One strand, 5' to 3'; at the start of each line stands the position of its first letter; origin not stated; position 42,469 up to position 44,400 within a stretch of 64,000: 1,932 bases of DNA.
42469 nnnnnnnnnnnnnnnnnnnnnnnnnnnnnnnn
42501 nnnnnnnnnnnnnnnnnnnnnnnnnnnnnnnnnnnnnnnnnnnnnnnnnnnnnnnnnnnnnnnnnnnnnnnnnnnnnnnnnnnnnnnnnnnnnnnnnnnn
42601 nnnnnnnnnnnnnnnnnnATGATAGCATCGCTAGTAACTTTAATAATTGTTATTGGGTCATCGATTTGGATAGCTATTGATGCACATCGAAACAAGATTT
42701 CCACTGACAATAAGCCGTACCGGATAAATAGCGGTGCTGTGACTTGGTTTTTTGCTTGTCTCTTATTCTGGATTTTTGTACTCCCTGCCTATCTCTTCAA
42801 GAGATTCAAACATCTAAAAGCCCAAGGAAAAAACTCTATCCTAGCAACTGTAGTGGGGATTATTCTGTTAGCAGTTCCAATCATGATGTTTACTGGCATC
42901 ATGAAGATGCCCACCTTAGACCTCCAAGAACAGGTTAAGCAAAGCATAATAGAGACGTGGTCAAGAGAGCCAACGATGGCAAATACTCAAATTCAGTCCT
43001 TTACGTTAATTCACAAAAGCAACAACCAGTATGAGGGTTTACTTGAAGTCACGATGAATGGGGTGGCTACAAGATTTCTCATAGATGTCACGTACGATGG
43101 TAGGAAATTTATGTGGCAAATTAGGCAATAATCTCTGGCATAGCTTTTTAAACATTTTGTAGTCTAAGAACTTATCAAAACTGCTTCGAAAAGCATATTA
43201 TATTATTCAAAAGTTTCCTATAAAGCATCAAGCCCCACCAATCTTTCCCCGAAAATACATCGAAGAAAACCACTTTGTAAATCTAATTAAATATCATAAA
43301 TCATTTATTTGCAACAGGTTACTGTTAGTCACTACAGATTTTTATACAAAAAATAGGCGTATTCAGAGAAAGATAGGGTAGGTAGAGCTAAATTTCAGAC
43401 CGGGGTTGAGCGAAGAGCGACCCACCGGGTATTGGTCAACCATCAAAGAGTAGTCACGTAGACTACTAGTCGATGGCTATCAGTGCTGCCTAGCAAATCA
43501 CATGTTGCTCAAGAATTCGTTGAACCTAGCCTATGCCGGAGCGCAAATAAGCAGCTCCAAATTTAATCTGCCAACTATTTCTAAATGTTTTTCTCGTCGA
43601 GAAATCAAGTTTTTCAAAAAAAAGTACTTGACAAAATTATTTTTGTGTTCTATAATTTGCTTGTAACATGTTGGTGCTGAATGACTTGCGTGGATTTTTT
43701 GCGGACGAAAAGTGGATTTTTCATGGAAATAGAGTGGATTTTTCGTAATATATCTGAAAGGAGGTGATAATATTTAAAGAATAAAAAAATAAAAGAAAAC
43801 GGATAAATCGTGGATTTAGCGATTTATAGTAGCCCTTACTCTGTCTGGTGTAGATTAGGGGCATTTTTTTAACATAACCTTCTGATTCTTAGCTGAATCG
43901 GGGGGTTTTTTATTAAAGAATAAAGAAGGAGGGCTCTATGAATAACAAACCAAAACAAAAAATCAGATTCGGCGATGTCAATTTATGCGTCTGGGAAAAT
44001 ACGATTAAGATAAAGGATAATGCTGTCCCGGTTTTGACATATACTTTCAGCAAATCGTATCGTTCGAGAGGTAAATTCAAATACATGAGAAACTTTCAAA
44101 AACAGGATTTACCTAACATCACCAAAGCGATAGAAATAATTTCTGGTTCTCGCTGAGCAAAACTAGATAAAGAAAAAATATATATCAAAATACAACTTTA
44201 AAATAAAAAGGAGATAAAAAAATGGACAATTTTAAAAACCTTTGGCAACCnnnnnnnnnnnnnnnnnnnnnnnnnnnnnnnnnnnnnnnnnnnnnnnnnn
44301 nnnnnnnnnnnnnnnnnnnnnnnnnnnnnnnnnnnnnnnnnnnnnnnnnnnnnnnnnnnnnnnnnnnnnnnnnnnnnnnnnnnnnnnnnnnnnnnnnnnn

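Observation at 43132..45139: Replication-like module inside the island: consensus promoter, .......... iterons and lambda-O-like initiator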

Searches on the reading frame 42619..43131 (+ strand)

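Call 6: search_protein_families(library=pfam, proteins=[window:42619-43131:+], max_evalue=0.1)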
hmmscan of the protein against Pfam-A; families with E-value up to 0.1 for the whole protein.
window:42619-43131:+ (170 aa): 2 families
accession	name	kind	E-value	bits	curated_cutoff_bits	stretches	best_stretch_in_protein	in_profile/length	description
PF01292.26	Ni_hydr_CYTB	-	0.00012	22.4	30.1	1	6-104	15-125/179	Prokaryotic cytochrome b561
PF02674.22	Colicin_V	-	0.072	13.5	29.3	0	29-111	54-135/144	Colicin V production protein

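Call 7: search_protein_families(library=phrogs, proteins=[window:42619-43131:+], max_evalue=0.1)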
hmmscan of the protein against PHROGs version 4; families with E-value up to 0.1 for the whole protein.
window:42619-43131:+ (170 aa): 2 families
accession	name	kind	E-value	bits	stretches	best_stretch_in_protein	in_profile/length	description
phrog_27113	-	unknown function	0.013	16.2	1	49-99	108-158/208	-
phrog_19740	-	unknown function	0.046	15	0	45-96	7-59/103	-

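Call 23: search_protein_families(library=padloc, proteins=[window:42619-43131:+], max_evalue=0.01)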
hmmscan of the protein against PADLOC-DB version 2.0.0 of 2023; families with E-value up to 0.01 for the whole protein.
window:42619-43131:+ (170 aa): 0 families

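Call 24: search_protein_families(library=ncbifam, proteins=[window:42619-43131:+], max_evalue=0.01)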
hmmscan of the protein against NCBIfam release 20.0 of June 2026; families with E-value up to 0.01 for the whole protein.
window:42619-43131:+ (170 aa): 1 family
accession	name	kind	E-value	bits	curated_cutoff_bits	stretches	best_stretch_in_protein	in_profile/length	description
NF046000.1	MAG1210_fam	subfamily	0.0068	15.1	275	1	22-147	50-170/550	MAG1210 family protein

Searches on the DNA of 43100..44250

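Call 13: search_rna_families(source=window, start=43100, end=44250, threshold=evalue, max_evalue=5)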
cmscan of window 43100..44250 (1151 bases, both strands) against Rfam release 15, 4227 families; matches with E-value up to 5: 3.
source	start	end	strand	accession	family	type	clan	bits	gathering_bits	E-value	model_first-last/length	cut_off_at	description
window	43776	43911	+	RF01470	rli38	Gene; sRNA;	-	21.4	49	3.2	1-150/150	no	Listeria sRNA rli38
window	43938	43987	+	RF00617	cHP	Cis-reg;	CL00129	21.3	40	0.15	1-45/45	no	Flavivirus capsid hairpin cHP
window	43234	43382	-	RF01005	MIR530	Gene; miRNA;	-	19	85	1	1-172/172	no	MIR530 microRNA precursor family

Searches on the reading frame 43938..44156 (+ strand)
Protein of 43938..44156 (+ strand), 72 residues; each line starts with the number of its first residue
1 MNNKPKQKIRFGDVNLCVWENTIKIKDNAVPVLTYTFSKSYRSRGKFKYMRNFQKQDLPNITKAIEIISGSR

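Call 6: search_protein_families(library=pfam, proteins=[window:43938-44156:+], max_evalue=0.1)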
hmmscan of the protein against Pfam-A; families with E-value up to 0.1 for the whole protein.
window:43938-44156:+ (72 aa): 0 families

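Call 7: search_protein_families(library=phrogs, proteins=[window:43938-44156:+], max_evalue=0.1)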
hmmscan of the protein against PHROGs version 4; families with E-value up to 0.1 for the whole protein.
window:43938-44156:+ (72 aa): 1 family
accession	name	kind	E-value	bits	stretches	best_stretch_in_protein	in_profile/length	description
phrog_21148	-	unknown function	0.00018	22.5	1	11-63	12-67/86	-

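Call 23: search_protein_families(library=padloc, proteins=[window:43938-44156:+], max_evalue=0.01)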
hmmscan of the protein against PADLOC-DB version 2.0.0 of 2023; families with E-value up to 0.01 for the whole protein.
window:43938-44156:+ (72 aa): 0 families

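Call 24: search_protein_families(library=ncbifam, proteins=[window:43938-44156:+], max_evalue=0.01)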
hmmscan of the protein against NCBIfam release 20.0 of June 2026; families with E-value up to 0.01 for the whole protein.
window:43938-44156:+ (72 aa): 0 families

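Call 63: find_homologous_proteins(query=window:43938-44156:+, max_evalue=0.01)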
Query window:43938-44156:+ (72 aa): 1 proteins with E <= 0.01 among 1 candidates.
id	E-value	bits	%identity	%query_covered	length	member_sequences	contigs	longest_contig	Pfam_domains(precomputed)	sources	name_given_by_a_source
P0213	2.4e-41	156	100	100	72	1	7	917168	-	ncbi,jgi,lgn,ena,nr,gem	ncbi:MAG TPA: hypothetical protein PL155_07770 [Candidatus Omnitrophota bacterium]|nr:hypothetical p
